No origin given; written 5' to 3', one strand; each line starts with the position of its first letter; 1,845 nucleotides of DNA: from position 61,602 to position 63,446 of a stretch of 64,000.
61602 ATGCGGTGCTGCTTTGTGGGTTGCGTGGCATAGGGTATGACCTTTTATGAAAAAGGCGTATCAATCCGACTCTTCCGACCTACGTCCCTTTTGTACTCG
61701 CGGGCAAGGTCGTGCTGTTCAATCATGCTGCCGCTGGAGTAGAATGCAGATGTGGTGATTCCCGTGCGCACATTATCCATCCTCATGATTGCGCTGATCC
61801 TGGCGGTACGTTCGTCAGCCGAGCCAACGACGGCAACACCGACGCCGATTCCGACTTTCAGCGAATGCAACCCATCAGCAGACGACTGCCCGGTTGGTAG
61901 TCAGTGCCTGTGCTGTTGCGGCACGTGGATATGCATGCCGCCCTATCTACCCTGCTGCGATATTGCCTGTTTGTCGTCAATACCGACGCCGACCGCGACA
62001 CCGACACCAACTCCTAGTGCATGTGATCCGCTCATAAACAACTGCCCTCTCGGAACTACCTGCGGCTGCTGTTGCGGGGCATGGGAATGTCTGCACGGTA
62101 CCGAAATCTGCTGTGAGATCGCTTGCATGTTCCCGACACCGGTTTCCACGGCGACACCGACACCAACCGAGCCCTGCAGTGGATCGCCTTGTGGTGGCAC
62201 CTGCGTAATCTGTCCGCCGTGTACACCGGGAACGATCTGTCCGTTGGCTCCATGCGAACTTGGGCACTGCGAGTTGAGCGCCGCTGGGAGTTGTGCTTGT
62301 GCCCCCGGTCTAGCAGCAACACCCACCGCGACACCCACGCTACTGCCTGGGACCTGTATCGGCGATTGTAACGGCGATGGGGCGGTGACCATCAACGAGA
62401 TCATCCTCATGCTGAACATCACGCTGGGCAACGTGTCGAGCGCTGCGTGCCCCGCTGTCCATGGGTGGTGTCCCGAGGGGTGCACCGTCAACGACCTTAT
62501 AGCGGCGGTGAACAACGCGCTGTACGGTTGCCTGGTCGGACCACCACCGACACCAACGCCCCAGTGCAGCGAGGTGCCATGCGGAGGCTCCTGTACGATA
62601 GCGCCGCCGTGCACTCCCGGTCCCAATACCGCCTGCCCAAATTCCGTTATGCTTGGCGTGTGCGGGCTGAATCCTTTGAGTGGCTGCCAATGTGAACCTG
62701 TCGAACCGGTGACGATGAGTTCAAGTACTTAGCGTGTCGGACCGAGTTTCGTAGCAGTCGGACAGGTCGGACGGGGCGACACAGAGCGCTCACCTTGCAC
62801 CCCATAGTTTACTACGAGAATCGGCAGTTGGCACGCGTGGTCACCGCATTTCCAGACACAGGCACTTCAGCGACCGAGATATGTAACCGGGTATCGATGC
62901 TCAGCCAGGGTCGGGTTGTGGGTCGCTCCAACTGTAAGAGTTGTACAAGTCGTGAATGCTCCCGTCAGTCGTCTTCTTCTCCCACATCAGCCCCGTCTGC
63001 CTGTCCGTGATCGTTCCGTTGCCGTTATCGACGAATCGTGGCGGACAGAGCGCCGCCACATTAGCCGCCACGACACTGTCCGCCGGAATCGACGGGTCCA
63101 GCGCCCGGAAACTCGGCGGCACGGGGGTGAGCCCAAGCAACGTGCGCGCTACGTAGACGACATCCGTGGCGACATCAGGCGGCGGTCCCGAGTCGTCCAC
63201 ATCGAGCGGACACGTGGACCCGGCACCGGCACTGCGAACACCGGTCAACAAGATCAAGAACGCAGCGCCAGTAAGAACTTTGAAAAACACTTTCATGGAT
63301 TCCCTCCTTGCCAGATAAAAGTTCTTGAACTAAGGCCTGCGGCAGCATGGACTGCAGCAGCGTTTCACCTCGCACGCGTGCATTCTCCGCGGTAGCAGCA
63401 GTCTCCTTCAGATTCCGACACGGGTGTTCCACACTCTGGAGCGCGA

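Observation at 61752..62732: Modular secreted protein with unusual C-C-C-G cysteine clusters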

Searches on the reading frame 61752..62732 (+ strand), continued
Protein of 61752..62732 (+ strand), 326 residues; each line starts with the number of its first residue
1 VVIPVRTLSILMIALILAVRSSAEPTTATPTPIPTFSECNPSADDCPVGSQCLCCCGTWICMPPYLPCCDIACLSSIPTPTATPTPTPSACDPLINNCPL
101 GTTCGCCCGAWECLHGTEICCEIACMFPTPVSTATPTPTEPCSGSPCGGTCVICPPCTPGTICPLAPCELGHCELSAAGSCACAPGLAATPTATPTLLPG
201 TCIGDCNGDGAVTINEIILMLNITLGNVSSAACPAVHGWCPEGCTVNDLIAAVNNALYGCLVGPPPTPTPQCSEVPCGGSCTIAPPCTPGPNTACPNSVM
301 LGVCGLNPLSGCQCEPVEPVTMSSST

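Call 67: find_encoding_contigs(protein=P0003, flank=10000, max_places=2)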
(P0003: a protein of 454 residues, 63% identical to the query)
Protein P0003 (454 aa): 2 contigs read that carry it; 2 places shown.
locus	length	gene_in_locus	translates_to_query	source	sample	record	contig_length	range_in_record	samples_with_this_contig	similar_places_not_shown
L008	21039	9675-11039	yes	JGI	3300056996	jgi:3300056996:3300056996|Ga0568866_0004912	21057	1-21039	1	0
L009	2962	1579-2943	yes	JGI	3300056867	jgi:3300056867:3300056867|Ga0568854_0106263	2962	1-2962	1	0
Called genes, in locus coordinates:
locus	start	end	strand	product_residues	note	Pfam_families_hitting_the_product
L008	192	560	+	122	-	PF06803:DUF1232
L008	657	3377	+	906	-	PF03699:UPF0182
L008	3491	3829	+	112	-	-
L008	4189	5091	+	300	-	PF01791:DeoC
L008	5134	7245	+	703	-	PF00596:Aldolase_II, PF00106:adh_short, PF01370:Epimerase (weak), PF08659:KR, PF13561:adh_short_C2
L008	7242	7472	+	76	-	-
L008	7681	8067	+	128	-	-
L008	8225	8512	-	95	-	-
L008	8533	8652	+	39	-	-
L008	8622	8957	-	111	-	-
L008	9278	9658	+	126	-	PF14023:Bestrophin-like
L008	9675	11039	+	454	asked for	-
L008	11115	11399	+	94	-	PF21742:DUF6868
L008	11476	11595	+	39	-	-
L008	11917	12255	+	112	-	-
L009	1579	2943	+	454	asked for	-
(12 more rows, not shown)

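Call 87: search_protein_families(library=padloc, proteins=[window:61752-62732:+], max_evalue=0.001)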
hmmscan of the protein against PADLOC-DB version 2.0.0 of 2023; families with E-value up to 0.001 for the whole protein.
window:61752-62732:+ (326 aa): 0 families

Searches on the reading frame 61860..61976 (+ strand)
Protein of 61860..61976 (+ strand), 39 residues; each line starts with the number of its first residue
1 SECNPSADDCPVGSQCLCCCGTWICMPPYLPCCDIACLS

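Call 40: search_protein_representatives(alignment_id=A2)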
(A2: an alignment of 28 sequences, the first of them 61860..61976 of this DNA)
Query: 28 sequences, 39 profile positions. Proteins with E-value up to 0.001 (for the whole library): 23; up to 1e-10: 18; up to 1e-30: 0. The best 23 are listed.
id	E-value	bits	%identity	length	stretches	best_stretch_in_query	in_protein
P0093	8.4e-29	115.4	-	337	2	1-38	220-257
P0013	5.8e-27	109.5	-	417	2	1-38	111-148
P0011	1.3e-26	108.5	-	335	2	1-38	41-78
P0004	9.7e-25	102.4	-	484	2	2-38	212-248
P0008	1.1e-24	102.2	-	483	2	2-38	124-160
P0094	1.2e-24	102.2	-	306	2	1-38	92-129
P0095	3.9e-13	65.3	-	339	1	1-38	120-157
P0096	2.7e-12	62.6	-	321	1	1-38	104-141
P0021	2.9e-12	62.5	-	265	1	1-38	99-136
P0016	5.0e-12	61.7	-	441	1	1-38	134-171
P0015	6.1e-12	61.5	-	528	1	2-38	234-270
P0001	8.8e-12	61.0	-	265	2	2-38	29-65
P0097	1.6e-11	60.2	-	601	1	1-38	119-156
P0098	2.4e-11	59.6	-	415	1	2-38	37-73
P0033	9.5e-11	57.7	-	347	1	1-39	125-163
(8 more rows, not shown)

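Call 48: predict_structure(alignment_id=A2)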
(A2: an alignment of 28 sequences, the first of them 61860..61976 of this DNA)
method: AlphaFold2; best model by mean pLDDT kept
length: 39 residues; sequences in the alignment: 28
mean_pLDDT: 82.6   pTM: 0.49
mean pLDDT of the five models: 82.6, 78.2, 78.1, 77.2, 76.4
residues with pLDDT >= 90: 0; 70-90: 38; 50-70: 1; < 50: 0
segments of 3 or more residues with pLDDT < 50: none
pLDDT, mean of each block of 10 residues (from residue 1): 81 87 85 77
secondary structure, 60 per line:
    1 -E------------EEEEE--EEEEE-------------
elements in order: E15-19 E22-26

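Call 70: search_solved_structures(query=A2, max_evalue=10)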
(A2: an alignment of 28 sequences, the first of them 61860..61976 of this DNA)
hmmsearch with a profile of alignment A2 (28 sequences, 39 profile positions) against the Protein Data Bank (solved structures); distinct sequences matched with E-value up to 10: 0.

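Call 80: fold_search(model_id=the predicted structure, library=pdb)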
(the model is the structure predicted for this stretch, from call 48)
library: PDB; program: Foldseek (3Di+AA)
matches with E <= 10: 3; with E <= 0.001: 0
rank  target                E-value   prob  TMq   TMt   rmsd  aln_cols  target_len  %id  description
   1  7pfp_C                3.3e+00  0.07  0.39  0.05   8.9        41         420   27  Full-length cryo-EM structure of the native human uromodulin (UMOD)/Tamm-Horsfall protein (THP) filament (released 2022-03-16)
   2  4xl1_A                4.3e+00  0.06  0.37  0.16   7.5        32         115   28  Complex of Notch1 (EGF11-13) bound to Delta-like 4 (N-EGF1) (released 2015-03-04)
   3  8f2f_MODEL_1_A        6.6e+00  0.13  0.53  0.55   4.3        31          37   32  NMR solution structure of lambda-MeuKTx-1 (released 2022-11-23)

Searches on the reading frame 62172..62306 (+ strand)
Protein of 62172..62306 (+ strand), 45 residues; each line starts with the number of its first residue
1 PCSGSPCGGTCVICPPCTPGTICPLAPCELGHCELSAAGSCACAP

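Call 71: find_homologous_proteins(query=A6, max_evalue=0.001)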
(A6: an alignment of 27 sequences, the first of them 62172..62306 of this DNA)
Query A6 (27 sequences): 56 candidates shared short words with the query, none scored E <= 0.001.

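Call 72: search_solved_structures(query=A6, max_evalue=10)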
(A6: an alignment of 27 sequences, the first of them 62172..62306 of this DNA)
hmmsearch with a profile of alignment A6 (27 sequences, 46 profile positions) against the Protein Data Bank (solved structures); distinct sequences matched with E-value up to 10: 1.
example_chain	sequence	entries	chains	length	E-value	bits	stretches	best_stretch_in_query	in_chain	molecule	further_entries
3zj1_A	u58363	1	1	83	0.55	13.7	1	9-34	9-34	NUCLEAR POLYADENYLATED RNA-BINDING PROTEIN NAB2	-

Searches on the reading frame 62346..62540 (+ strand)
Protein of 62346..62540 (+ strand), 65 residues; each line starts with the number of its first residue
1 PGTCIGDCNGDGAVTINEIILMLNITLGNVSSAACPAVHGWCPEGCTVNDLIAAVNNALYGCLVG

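Call 76: search_solved_structures(query=A7, max_evalue=1, show_alignments=1)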
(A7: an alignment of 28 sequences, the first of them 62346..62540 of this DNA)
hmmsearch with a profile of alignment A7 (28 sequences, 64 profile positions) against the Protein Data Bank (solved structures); distinct sequences matched with E-value up to 1: 265 (the best 60 are shown).
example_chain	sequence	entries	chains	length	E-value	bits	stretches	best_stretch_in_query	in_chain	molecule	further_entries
2l1w_A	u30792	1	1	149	0.00018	24.8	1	7-53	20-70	Calmodulin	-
2jnx_A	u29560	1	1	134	0.00022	24.5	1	7-52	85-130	Calcium binding protein 2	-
6xxx_AAA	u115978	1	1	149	0.00027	24.2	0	7-53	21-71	Calmodulin-1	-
6hcs_A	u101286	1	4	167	0.00036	23.8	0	7-33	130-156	Calmodulin-1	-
8rx8_A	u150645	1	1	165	0.00041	23.6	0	9-59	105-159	Probable calcium-binding protein CML18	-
6daf_A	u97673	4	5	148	0.0005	23.4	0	7-53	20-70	Calmodulin-1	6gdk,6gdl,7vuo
9kui_C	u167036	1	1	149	0.00052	23.3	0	7-53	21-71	Calmodulin-1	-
8aht_A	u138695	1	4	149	0.00063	23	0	7-53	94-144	Calmodulin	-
2aao_A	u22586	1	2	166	0.00078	22.7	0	9-54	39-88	Calcium-dependent protein kinase, isoform AK1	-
1ahr_A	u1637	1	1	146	0.0009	22.5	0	7-53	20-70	CALMODULIN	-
2k0j_A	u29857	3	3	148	0.0011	22.3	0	7-53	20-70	calmodulin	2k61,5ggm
2lv6_A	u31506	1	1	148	0.0011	22.3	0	7-53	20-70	Calmodulin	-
1ooj_A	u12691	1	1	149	0.0011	22.3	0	7-53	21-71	Calmodulin CMD-1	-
5lxv_B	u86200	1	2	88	0.0012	22.2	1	5-51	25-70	Carbohydrate-binding protein WP_009985128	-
9qsb_A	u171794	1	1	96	0.0012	22.2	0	37-59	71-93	Asr1131 protein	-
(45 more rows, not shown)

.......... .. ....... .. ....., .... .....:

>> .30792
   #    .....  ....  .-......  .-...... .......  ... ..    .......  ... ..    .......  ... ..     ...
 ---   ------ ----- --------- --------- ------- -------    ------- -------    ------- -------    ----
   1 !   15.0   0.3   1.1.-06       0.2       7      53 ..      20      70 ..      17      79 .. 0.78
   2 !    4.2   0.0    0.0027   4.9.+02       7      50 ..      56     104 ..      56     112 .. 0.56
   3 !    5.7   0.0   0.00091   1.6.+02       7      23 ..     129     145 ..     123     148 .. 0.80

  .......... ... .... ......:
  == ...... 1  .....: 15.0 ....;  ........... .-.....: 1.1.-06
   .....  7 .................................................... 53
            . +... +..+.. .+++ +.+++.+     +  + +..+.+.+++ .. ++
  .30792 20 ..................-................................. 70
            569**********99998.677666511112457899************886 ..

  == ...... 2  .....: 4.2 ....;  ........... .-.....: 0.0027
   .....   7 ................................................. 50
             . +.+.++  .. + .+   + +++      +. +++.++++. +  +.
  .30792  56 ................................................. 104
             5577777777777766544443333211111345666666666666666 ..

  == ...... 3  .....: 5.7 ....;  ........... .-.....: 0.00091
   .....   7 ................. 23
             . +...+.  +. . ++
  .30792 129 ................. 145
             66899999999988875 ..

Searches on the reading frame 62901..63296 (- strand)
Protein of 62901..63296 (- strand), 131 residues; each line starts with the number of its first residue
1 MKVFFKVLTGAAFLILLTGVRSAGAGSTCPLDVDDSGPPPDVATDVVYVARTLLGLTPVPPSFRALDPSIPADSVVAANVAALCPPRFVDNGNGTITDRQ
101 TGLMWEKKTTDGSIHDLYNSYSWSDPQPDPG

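Call 5: search_protein_families(library=pfam, proteins=[window:62901-63296:-], max_evalue=1)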
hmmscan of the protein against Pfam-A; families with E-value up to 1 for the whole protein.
window:62901-63296:- (131 aa): 1 family
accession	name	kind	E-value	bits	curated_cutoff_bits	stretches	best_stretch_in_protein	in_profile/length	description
PF07603.17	Lcl_C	-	0.011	16.4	34.9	1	94-124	1-25/117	Lcl C-terminal domain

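Call 8: search_protein_families(library=ncbifam, proteins=[window:62901-63296:-], max_evalue=1)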
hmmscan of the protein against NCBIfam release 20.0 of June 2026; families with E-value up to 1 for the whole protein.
window:62901-63296:- (131 aa): 1 family
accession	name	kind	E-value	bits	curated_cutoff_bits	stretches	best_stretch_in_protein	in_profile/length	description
NF047850.1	Lsa25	exception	0.0052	16.6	260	1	85-113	28-55/207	surface adhesin Lsa25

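Call 52: find_encoding_contigs(protein=window:62901-63296:-, flank=10000, max_places=5)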
Protein window:62901-63296:- (131 aa): no gene with exactly this product is on record in the collection.

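Call 87: search_protein_families(library=padloc, proteins=[window:62901-63296:-], max_evalue=0.001)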
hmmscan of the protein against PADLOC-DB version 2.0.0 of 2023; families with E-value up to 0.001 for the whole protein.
window:62901-63296:- (131 aa): 0 families
